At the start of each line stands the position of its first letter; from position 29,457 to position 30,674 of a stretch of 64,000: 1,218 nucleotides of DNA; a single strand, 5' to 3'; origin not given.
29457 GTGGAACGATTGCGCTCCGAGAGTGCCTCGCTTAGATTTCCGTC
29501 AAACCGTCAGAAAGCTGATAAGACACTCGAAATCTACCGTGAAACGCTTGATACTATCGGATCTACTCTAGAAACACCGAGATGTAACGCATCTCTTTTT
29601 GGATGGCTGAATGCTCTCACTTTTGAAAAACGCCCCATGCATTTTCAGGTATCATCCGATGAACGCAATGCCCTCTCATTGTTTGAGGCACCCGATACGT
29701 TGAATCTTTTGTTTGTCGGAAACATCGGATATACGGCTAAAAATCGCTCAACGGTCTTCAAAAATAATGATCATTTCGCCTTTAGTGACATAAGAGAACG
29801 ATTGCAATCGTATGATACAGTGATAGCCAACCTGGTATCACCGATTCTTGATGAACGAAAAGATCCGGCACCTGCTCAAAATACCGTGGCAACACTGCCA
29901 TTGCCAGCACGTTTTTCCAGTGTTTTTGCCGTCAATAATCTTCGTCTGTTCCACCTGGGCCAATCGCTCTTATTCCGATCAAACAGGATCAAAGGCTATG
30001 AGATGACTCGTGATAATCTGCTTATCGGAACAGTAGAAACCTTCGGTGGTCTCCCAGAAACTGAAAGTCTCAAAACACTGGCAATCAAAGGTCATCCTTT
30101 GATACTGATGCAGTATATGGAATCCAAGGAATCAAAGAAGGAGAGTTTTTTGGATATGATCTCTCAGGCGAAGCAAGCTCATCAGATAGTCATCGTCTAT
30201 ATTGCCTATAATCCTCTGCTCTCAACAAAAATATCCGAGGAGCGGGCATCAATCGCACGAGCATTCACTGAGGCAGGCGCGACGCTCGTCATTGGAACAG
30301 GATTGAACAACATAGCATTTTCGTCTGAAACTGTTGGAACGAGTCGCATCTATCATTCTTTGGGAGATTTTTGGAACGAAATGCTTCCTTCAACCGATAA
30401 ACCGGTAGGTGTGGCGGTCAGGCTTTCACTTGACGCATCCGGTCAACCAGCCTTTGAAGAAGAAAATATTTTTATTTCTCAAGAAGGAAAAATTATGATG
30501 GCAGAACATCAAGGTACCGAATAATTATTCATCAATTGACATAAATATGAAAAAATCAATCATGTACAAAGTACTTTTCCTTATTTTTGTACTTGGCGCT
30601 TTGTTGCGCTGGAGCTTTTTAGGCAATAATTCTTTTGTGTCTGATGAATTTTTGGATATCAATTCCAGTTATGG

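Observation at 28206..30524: Secreted beta-helix protein fused to a CapA-like domain whose metal-binding residues appear substituted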

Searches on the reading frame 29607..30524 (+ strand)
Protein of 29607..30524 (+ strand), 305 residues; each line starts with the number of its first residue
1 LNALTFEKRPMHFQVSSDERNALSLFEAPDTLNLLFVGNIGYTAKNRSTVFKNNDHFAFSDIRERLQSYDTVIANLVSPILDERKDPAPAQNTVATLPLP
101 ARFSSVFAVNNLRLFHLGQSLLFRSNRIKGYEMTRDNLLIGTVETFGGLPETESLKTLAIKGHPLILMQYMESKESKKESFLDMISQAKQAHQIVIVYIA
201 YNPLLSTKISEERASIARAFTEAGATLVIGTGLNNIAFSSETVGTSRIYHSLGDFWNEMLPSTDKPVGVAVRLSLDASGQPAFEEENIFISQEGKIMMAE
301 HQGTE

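Call 6: search_solved_structures(query=window:29607-30524:+, max_evalue=10, show_alignments=3)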
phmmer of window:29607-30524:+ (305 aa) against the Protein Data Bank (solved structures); distinct sequences matched with E-value up to 10: 0.

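Call 12: search_solved_structures(query=A2, max_evalue=10, show_alignments=3)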
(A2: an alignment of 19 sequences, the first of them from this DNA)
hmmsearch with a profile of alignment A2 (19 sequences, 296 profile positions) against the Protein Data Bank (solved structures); distinct sequences matched with E-value up to 10: 9.
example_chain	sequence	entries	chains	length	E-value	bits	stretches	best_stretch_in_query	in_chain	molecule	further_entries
8ith_A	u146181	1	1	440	6.3e-06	28.4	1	167-259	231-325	Poly-gamma-glutamate synthesis protein (Capsule biosynthesis protein)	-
8gqb_A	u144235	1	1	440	8.4e-06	28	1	167-259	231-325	Poly-gamma-glutamate synthesis protein (Capsule biosynthesis protein)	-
8gq9_A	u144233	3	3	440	8.4e-06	28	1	167-259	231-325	Poly-gamma-glutamate synthesis protein (Capsule biosynthesis protein)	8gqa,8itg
5czj_A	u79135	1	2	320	0.31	13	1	166-228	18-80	Dihydrodipicolinate synthase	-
2nbs_A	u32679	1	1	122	0.42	12.6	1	175-217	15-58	E_1r26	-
7fj1_B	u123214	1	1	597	0.73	11.8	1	71-101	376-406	Capsid vertex component 1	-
2hmc_A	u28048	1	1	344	0.79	11.7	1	175-229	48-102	Dihydrodipicolinate synthase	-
3rfy_A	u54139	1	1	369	1.3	11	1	122-182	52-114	Peptidyl-prolyl cis-trans isomerase CYP38, chloroplastic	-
4mpq_A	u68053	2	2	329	1.6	10.7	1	204-229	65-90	Dihydrodipicolinate synthetase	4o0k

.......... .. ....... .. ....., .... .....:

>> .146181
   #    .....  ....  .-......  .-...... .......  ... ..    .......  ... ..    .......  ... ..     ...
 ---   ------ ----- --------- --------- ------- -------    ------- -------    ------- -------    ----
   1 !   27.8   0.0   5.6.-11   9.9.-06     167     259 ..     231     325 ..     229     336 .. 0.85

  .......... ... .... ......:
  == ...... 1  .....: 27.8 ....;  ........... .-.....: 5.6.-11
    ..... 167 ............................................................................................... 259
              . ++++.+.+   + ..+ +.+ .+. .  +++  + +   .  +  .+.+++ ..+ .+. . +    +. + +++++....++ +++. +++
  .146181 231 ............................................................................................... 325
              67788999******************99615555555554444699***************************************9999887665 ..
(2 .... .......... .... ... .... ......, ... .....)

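Call 13: search_protein_families(library=pfam, alignment_id=A2, max_evalue=1)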
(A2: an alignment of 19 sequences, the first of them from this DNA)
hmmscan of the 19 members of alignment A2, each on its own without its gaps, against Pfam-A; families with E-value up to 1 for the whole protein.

A. member 1, seq(303 aa): 1 family
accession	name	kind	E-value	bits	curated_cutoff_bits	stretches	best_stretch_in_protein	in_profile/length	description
PF09587.15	PGA_cap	-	1.1e-09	38.6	27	1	171-255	170-253/255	Bacterial capsule synthesis protein PGA_cap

B. families by the number of members that match (of 19 scanned): 8 families
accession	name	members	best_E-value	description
PF09587.15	PGA_cap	19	8.3e-16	Bacterial capsule synthesis protein PGA_cap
PF03344.20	Daxx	2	0.034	Daxx N-terminal Rassf1C-interacting domain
PF13856.12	Gifsy-2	2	0.046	ATP-binding sugar transporter from pro-phage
PF01837.22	HcyBio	1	0.084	Homocysteine biosynthesis enzyme, sulfur-incorporation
PF18451.7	CdiA_C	1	0.11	Contact-dependent growth inhibition CdiA C-terminal domain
PF25509.1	DUF7916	1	0.18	Domain of unknown function (DUF7916)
PF23541.1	CRF-BP_C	1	0.2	Corticotropin-releasing factor binding protein C-terminal domain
PF16086.11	DUF4816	1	0.5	Domain of unknown function (DUF4816)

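Call 34: predict_structure(alignment_id=A2)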
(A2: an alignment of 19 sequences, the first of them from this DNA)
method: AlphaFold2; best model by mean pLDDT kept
length: 303 residues; sequences in the alignment: 19
mean_pLDDT: 85.0   pTM: 0.84
mean pLDDT of the five models: 85.0, 83.4, 83.2, 82.7, 82.5
residues with pLDDT >= 90: 174; 70-90: 79; 50-70: 30; < 50: 20
segments of 3 or more residues with pLDDT < 50: 1-11, 21-25
pLDDT, mean of each block of 10 residues (from residue 1): 42 52 57 94 85 90 95 92 63 73 93 90 89 93 83 88 93 90 95 95 93 97 96 88 95 78 91 88 93 90 47
secondary structure, 60 per line:
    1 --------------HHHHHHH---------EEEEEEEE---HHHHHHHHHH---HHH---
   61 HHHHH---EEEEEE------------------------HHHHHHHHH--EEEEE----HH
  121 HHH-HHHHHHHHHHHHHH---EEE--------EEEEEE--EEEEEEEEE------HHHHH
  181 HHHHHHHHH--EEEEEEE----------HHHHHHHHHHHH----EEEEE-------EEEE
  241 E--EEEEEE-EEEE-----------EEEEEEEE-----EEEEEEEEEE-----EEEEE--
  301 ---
elements in order: H15-21 E31-38 H42-51 H61-65 E69-74 H99-107 E110-114 H119-123 H125-138 E142-144 E153-158 E161-169 H176-189 E192-198 H209-220 E225-229 E237-241 E244-249 E251-254 E266-273 E279-288 E294-298

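Call 43: search_protein_representatives(alignment_id=A2)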
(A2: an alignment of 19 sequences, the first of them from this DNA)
Query: 19 sequences, 296 profile positions. Proteins with E-value up to 0.001 (for the whole library): 8440; up to 1e-10: 1335; up to 1e-30: 29. The best 150 are listed.
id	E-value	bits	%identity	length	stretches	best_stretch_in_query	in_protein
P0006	1.8e-107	375.0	-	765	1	3-296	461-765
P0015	2.6e-105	367.9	-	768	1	1-295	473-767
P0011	9.5e-99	346.4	-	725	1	6-294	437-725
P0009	3.3e-97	341.3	-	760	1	1-294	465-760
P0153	1.3e-86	306.5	-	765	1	9-294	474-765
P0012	2.7e-82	292.3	-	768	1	7-294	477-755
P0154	1.6e-64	234.0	-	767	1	2-294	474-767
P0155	1.1e-60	221.4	-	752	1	24-293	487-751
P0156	3.6e-54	200.0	-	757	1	4-291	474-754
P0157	2.3e-52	194.1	-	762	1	20-294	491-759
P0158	6.4e-52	192.6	-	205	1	91-294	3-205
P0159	1.0e-37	146.0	-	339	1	16-289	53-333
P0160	1.9e-35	138.6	-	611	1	24-289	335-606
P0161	1.4e-34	135.7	-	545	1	27-295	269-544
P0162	3.2e-34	134.5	-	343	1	29-285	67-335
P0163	4.1e-34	134.1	-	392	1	27-293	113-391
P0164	6.8e-34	133.4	-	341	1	24-292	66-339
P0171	1.0e-31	126.3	-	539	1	24-273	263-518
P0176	7.6e-31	123.4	-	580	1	22-289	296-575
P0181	3.6e-30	121.2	-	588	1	26-282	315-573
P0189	3.6e-29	117.9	-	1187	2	24-286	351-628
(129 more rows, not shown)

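Call 62: search_protein_families(library=pfam, proteins=[P0160, P0161, P0171, P0176, P0181, P0189, P0159, P0163, P0153, P0156], max_evalue=0.001)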
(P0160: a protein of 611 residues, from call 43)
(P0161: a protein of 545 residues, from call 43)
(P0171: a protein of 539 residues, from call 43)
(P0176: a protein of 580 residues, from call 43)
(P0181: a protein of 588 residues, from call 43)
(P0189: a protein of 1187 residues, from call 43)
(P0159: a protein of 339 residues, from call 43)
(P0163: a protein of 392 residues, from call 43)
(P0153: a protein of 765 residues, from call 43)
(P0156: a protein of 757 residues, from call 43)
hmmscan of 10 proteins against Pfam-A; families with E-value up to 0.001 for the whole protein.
P0160 (611 aa): 2 families
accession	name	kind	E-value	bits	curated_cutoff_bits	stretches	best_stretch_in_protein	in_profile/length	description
PF09587.15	PGA_cap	-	1.4e-58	198.8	27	1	342-570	2-255/255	Bacterial capsule synthesis protein PGA_cap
PF01875.22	Memo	-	2.8e-21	76.4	27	1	96-302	50-267/269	Memo-like protein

P0161 (545 aa): 2 families
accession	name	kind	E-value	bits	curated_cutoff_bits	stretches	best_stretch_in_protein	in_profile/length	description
PF09587.15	PGA_cap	-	9.9e-58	196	27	1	272-501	1-255/255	Bacterial capsule synthesis protein PGA_cap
PF01875.22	Memo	-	3.1e-26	92.6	27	1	57-260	51-268/269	Memo-like protein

P0171 (539 aa): 1 family
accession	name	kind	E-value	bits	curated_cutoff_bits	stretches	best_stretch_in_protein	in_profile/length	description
PF09587.15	PGA_cap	-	3.3e-60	204.2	27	1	269-498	1-255/255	Bacterial capsule synthesis protein PGA_cap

P0176 (580 aa): 3 families
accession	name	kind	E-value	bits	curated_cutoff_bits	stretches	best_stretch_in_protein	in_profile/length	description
PF09587.15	PGA_cap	-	2.4e-58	198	27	1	305-538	2-255/255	Bacterial capsule synthesis protein PGA_cap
PF01875.22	Memo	-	2.6e-24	86.3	27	1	86-250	49-218/269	Memo-like protein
PF02900.23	LigB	-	5.5e-06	26.1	26.3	1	147-248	102-216/269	Catalytic LigB subunit of aromatic ring-opening dioxygenase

P0181 (588 aa): 2 families
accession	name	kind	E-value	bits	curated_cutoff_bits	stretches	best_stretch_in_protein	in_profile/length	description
PF09587.15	PGA_cap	-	1.6e-49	169.1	27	1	319-545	1-255/255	Bacterial capsule synthesis protein PGA_cap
PF01875.22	Memo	-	4.5e-19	69.1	27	1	66-227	32-200/269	Memo-like protein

P0189 (1187 aa): 5 families
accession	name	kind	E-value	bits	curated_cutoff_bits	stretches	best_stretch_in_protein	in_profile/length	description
PF09587.15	PGA_cap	-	3.7e-118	394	27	2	358-595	2-255/255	Bacterial capsule synthesis protein PGA_cap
PF00768.25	Peptidase_S11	-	2e-43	149.1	27.6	1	99-297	6-220/239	D-alanyl-D-alanine carboxypeptidase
PF02557.22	VanY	-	5.2e-36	123.8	25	1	1033-1160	3-130/132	D-alanyl-D-alanine carboxypeptidase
PF13354.11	Beta-lactamase2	-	4.9e-13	49.4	22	1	112-270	6-177/214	Beta-lactamase enzyme family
PF02113.21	Peptidase_S13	-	1.8e-05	24.1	22.8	0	101-151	12-64/444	D-Ala-D-Ala carboxypeptidase 3 (S13) family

P0159 (339 aa): 1 family
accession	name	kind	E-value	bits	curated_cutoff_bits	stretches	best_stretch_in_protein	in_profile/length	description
PF09587.15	PGA_cap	-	2.7e-54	184.8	27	1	68-296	1-255/255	Bacterial capsule synthesis protein PGA_cap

P0163 (392 aa): 2 families
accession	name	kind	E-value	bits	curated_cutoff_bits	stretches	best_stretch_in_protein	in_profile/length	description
PF09587.15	PGA_cap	-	8e-58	196.3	27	1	116-350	1-255/255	Bacterial capsule synthesis protein PGA_cap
PF01875.22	Memo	-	0.00012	21.8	27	0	9-68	157-223/269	Memo-like protein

P0153 (765 aa): 4 families
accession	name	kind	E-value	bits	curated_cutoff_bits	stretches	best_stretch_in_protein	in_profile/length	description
PF13229.12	Beta_helix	-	7.2e-15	55.4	25.9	1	148-293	8-138/158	Right handed beta helix region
PF05048.19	NosD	-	7e-07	29.3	23.6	1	149-282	47-169/212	Periplasmic copper-binding protein (NosD)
PF07602.17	DUF1565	-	1.4e-05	25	20.3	1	40-269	6-208/257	Protein of unknown function (DUF1565)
PF09587.15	PGA_cap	-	6.5e-05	23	27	1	570-697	75-228/255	Bacterial capsule synthesis protein PGA_cap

P0156 (757 aa): 4 families
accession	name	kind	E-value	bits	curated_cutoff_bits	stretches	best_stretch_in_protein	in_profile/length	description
PF13229.12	Beta_helix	-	6.8e-14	52.2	25.9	1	123-297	3-157/158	Right handed beta helix region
PF05048.19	NosD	-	1.4e-11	44.7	23.6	1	145-297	33-168/212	Periplasmic copper-binding protein (NosD)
PF09587.15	PGA_cap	-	5.6e-05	23.2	27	1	637-712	174-250/255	Bacterial capsule synthesis protein PGA_cap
PF07602.17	DUF1565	-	5.9e-05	23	20.3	1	42-301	3-232/257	Protein of unknown function (DUF1565)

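Call 63: list_cluster_members(proteins=[P0159, P0160, P0162, P0164, P0153, P0156])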
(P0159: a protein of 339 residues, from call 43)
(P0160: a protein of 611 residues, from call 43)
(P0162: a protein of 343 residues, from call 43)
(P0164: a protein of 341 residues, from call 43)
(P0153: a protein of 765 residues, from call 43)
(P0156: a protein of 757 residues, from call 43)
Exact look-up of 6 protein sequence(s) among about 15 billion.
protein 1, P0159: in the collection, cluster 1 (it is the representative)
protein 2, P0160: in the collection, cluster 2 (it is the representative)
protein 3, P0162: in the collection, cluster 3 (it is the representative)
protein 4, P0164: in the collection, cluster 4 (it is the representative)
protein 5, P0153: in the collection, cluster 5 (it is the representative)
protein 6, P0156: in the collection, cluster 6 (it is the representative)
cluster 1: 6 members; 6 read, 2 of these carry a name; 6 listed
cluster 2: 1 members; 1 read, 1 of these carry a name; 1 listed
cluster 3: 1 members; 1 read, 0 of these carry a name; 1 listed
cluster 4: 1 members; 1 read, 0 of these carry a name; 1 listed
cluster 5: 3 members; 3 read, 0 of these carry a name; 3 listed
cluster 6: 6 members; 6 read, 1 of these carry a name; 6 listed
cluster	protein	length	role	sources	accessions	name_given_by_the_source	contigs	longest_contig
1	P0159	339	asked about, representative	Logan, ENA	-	-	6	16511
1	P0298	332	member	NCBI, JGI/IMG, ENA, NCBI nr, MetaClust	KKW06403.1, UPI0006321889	MAG: hypothetical protein UY41_C0027G0022 [Candidatus Moranbacteria bacterium ... | status=active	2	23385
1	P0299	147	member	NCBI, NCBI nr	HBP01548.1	MAG TPA: hypothetical protein DD454_05065, partial [Candidatus Moranbacteria bacterium] | hypothetical protein [Candidatus Moranbacteria bacterium]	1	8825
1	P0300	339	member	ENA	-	-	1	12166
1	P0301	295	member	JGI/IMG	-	-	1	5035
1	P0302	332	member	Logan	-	-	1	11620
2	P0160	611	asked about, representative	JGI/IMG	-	poly-gamma-glutamate synthesis protein (capsule biosynthesis protein)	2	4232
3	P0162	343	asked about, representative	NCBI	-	-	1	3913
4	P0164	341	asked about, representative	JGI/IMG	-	-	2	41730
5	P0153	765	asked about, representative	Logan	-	-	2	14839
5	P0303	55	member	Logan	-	-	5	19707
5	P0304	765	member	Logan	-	-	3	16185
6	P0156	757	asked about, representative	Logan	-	-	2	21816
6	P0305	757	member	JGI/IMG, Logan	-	hypothetical protein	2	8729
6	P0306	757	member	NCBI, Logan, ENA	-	-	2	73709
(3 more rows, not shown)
